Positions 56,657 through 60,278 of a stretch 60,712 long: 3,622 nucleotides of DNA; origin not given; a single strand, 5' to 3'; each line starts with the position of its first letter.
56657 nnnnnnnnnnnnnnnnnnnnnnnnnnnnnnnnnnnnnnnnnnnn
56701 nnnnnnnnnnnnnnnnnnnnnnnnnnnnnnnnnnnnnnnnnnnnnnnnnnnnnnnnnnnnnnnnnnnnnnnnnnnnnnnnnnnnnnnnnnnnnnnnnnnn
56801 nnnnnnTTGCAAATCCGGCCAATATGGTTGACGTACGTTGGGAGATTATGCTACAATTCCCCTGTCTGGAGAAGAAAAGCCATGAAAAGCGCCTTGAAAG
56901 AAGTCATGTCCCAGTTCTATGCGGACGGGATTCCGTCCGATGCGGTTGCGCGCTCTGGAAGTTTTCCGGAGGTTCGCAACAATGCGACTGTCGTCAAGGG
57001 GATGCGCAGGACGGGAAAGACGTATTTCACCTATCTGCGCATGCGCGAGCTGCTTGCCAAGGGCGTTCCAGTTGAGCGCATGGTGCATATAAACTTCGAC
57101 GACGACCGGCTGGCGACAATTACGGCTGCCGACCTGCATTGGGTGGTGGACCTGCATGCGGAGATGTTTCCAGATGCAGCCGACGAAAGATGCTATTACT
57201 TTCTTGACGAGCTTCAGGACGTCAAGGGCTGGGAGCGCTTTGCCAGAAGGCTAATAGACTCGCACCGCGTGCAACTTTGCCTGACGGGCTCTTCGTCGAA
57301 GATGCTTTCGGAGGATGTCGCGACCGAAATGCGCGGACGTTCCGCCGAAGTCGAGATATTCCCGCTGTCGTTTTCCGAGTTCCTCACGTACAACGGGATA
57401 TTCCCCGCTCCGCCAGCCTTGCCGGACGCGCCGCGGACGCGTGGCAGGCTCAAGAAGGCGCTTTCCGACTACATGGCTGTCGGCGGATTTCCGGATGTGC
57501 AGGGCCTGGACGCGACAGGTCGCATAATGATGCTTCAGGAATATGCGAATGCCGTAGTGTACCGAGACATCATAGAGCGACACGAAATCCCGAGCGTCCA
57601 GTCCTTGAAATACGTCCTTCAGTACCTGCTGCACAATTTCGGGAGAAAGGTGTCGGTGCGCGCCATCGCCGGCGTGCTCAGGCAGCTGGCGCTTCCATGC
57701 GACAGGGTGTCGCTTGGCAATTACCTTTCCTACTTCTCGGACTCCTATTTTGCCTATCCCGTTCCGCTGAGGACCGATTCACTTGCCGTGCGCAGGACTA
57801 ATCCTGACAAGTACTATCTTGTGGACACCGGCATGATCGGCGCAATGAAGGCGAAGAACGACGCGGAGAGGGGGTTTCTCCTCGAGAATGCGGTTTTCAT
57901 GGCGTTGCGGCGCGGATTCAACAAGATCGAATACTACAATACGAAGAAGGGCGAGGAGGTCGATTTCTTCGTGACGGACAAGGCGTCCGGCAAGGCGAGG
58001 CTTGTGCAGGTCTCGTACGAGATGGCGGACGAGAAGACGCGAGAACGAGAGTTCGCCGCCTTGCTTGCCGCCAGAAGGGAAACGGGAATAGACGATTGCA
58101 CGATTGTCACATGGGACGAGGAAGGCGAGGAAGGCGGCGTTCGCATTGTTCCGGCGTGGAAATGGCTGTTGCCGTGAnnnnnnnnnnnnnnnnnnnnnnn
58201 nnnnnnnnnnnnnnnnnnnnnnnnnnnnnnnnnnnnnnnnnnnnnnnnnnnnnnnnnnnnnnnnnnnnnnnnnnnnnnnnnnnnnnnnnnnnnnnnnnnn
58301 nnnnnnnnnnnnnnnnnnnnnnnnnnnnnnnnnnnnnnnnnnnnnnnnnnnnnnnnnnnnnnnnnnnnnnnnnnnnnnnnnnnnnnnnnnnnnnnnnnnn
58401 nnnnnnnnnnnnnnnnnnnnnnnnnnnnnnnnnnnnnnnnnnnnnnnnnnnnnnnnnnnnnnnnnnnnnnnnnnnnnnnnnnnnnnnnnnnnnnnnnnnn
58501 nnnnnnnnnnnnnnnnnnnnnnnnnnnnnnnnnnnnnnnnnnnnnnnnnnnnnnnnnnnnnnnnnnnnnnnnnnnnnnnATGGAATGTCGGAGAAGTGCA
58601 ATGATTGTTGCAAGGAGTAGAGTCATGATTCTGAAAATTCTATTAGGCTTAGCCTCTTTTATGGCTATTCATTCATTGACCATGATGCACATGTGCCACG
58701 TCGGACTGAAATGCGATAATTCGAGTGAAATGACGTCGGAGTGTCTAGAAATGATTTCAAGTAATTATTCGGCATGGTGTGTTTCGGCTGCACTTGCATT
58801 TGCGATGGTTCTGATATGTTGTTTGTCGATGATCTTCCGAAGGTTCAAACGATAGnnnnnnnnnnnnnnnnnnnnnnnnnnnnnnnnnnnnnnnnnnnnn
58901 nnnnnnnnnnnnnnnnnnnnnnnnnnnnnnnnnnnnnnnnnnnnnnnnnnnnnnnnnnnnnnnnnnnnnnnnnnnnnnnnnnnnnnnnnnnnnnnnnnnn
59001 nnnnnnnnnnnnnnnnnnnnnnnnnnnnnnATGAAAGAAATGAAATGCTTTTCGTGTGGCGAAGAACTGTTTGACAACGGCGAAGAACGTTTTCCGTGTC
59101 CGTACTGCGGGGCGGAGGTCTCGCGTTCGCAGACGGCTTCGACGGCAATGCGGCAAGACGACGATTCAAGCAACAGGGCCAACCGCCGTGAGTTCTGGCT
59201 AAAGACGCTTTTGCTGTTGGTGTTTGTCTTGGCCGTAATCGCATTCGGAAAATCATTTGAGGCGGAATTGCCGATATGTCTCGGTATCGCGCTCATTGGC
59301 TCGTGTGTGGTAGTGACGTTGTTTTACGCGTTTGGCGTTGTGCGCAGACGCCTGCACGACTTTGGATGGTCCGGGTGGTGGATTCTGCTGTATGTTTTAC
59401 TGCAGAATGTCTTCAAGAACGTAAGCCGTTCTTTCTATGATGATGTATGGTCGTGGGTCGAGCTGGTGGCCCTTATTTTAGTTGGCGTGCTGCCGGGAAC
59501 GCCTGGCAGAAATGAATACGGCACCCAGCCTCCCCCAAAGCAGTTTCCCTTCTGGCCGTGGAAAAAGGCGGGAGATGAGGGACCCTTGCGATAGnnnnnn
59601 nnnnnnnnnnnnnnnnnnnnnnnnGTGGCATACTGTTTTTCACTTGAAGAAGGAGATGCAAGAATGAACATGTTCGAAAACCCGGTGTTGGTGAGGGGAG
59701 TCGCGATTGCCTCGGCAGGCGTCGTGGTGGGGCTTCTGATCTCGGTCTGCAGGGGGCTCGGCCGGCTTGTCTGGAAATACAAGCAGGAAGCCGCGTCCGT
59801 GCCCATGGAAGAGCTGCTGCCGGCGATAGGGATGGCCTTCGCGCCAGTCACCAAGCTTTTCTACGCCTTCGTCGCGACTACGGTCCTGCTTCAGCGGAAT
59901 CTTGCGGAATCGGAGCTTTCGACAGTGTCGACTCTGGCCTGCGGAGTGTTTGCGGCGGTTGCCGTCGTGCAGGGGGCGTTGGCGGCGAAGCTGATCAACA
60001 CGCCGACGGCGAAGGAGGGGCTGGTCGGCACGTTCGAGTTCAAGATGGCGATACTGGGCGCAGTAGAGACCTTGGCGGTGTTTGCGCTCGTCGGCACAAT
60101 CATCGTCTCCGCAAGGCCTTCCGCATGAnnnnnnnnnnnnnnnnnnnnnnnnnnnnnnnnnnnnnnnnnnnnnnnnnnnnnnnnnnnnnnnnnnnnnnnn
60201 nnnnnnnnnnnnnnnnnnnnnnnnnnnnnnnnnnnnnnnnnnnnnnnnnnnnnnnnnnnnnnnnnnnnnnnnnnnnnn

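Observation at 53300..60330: Accessory island of same-strand cassettes delimited by a private family of repeats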

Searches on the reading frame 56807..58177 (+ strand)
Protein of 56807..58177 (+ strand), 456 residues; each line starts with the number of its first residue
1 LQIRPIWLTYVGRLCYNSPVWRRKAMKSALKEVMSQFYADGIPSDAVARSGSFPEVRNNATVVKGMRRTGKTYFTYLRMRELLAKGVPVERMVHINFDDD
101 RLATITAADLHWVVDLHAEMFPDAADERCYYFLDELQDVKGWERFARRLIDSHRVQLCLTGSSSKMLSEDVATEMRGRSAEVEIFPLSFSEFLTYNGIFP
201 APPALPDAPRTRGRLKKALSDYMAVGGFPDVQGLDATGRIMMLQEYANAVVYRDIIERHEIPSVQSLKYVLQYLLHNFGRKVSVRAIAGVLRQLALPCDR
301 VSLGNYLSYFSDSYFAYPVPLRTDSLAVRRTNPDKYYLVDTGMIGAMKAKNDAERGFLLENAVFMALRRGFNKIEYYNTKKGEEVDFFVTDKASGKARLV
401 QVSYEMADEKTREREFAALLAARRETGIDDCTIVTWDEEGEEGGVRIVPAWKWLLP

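Call 4: search_protein_families(library=pfam, proteins=[window:56807-58177:+], max_evalue=0.1)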
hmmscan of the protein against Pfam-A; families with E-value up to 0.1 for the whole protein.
window:56807-58177:+ (456 aa): 2 families
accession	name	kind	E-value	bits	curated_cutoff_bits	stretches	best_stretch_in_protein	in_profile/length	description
PF13173.12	AAA_14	-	3.6e-31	108.3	27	1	58-193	2-129/129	AAA domain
PF13635.12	DUF4143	-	1.2e-18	67.8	28.1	1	253-402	2-157/160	Domain of unknown function (DUF4143)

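Call 16: find_encoding_contigs(protein=window:56882-58177:+, flank=10000, max_places=10)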
Protein window:56882-58177:+ (431 aa): no gene with exactly this product is on record in the collection.

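Call 20: search_protein_families(library=ncbifam, proteins=[window:56882-58177:+], max_evalue=0.1)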
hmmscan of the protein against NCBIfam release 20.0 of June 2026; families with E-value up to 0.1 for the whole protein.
window:56882-58177:+ (431 aa): 0 families

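Call 21: search_protein_families(library=padloc, proteins=[window:56882-58177:+], max_evalue=0.01)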
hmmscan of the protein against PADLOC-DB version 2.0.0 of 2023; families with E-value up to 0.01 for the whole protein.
window:56882-58177:+ (431 aa): 7 families
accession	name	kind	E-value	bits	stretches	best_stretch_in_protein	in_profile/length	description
PDLC04787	PDC-S01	-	4.8e-103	343.2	1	32-430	26-407/412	-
PDLC04789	PDC-S01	-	1.6e-32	111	1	33-391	17-352/375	-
PDLC04790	PDC-S01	-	3.4e-27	93.2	1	35-398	29-383/422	-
PDLC04786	PDC-S01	-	1.3e-16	58.4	2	35-206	22-199/439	-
PDLC04792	PDC-S01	-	8.1e-15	52.3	1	32-373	18-378/452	-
PDLC04791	PDC-S01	-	2.9e-12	44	2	30-167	16-150/395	-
PDLC04788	PDC-S01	-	2.7e-08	31.2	1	37-263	23-254/448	-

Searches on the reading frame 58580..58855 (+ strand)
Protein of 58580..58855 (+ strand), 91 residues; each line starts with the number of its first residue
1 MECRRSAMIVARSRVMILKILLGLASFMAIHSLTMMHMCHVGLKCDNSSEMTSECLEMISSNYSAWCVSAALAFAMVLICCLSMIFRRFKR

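Call 4: search_protein_families(library=pfam, proteins=[window:58580-58855:+], max_evalue=0.1)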
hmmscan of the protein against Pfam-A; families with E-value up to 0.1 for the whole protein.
window:58580-58855:+ (91 aa): 1 family
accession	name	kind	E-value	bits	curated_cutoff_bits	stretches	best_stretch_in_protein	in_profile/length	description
PF01239.28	PPTA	-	0.037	14.2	29.5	1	50-67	6-23/32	Protein prenyltransferase alpha subunit repeat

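Call 20: search_protein_families(library=ncbifam, proteins=[window:58580-58855:+], max_evalue=0.1)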
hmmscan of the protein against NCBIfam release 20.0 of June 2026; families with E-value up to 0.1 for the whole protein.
window:58580-58855:+ (91 aa): 0 families

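Call 21: search_protein_families(library=padloc, proteins=[window:58580-58855:+], max_evalue=0.01)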
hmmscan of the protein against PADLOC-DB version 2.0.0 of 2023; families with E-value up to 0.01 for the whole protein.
window:58580-58855:+ (91 aa): 0 families

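Call 91: search_protein_families(library=pfam, proteins=[window:58625-58852:+], max_evalue=0.001)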
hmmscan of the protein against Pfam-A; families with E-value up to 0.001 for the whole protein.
window:58625-58852:+ (76 aa): 0 families

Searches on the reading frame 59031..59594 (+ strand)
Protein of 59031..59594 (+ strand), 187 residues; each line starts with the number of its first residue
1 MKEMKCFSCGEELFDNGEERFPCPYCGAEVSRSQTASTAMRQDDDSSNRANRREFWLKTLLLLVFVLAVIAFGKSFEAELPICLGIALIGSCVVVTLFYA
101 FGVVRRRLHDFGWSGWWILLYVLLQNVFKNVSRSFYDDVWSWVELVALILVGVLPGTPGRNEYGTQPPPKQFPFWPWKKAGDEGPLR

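Call 4: search_protein_families(library=pfam, proteins=[window:59031-59594:+], max_evalue=0.1)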
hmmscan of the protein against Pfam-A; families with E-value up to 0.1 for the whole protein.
window:59031-59594:+ (187 aa): 6 families
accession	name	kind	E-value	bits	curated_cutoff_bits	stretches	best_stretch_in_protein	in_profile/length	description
PF05656.20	DUF805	-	6.7e-19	68.8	25.7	1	47-164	5-110/111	Protein of unknown function (DUF805)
PF07754.17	HVO_2753_ZBP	-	0.00022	21.4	33.2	1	6-35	1-32/46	Small zinc finger protein HVO_2753-like, Zn-binding pocket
PF13248.11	Zn_ribbon_3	-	0.0066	16.3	27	0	22-34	4-16/26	zinc-ribbon domain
PF09538.15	FYDLN_acid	-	0.018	16.2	23.9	1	5-48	11-55/105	Protein of unknown function (FYDLN_acid)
PF23548.1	Zn_ribbon_FGT1_2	-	0.037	14.1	27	0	17-31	17-31/35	FORGETTER1 second zinc ribbon domain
PF24623.2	Phage_zn_bind_8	-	0.075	13.2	24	0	19-31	10-22/57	Putative DNA-binding phage zinc finger domain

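Call 20: search_protein_families(library=ncbifam, proteins=[window:59031-59594:+], max_evalue=0.1)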
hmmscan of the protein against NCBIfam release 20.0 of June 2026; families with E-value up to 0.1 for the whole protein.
window:59031-59594:+ (187 aa): 6 families
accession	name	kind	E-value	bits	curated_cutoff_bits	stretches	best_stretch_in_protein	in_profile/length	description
NF041909.1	HVO_2753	equivalog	1.5e-06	27.9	80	1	3-35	9-41/59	HVO_2753 family zinc finger protein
NF011481.0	PRK14890.1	equivalog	8.9e-06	25.6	61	1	2-36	8-44/61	putative Zn-ribbon RNA-binding protein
NF033497.1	rubre_like_arch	subfamily_domain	0.018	14.7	32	1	6-31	3-27/34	rubrerythrin-like domain-containing protein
TIGR00892.1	2A0113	subfamily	0.067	11.9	586.1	1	63-125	124-184/455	monocarboxylate transporter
NF034126.3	PRK09521.1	equivalog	0.076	12.8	90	0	5-32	146-172/180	exosome complex RNA-binding protein Csl4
NF001607.0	PRK00398.1-4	equivalog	0.091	12.5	89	0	5-30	11-38/53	DNA-directed RNA polymerase subunit P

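Call 21: search_protein_families(library=padloc, proteins=[window:59031-59594:+], max_evalue=0.01)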
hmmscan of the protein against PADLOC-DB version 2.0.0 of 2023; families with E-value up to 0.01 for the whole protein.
window:59031-59594:+ (187 aa): 0 families

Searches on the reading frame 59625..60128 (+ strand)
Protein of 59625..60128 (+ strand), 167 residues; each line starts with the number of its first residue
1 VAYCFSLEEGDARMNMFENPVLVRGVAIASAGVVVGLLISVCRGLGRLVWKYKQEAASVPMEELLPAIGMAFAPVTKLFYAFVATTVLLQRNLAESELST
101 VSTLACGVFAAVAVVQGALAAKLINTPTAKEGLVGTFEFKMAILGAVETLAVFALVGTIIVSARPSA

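Call 4: search_protein_families(library=pfam, proteins=[window:59625-60128:+], max_evalue=0.1)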
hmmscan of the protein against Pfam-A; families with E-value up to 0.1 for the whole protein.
window:59625-60128:+ (167 aa): 0 families

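Call 14: find_encoding_contigs(protein=window:59625-60128:+, flank=10000, max_places=10)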
Protein window:59625-60128:+ (167 aa): no gene with exactly this product is on record in the collection.

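Call 20: search_protein_families(library=ncbifam, proteins=[window:59625-60128:+], max_evalue=0.1)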
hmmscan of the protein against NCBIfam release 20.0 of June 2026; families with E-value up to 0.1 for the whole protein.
window:59625-60128:+ (167 aa): 2 families
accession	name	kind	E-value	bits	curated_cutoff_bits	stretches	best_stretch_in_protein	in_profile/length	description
NF007200.0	PRK09621.1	equivalog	8.3e-06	25.8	108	1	67-161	45-140/141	ATP synthase subunit C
NF005174.0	PRK06649.1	equivalog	0.013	15.6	127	1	68-161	49-141/143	V-type ATP synthase subunit K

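Call 21: search_protein_families(library=padloc, proteins=[window:59625-60128:+], max_evalue=0.01)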
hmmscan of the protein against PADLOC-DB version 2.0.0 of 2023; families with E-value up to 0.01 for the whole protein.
window:59625-60128:+ (167 aa): 0 families
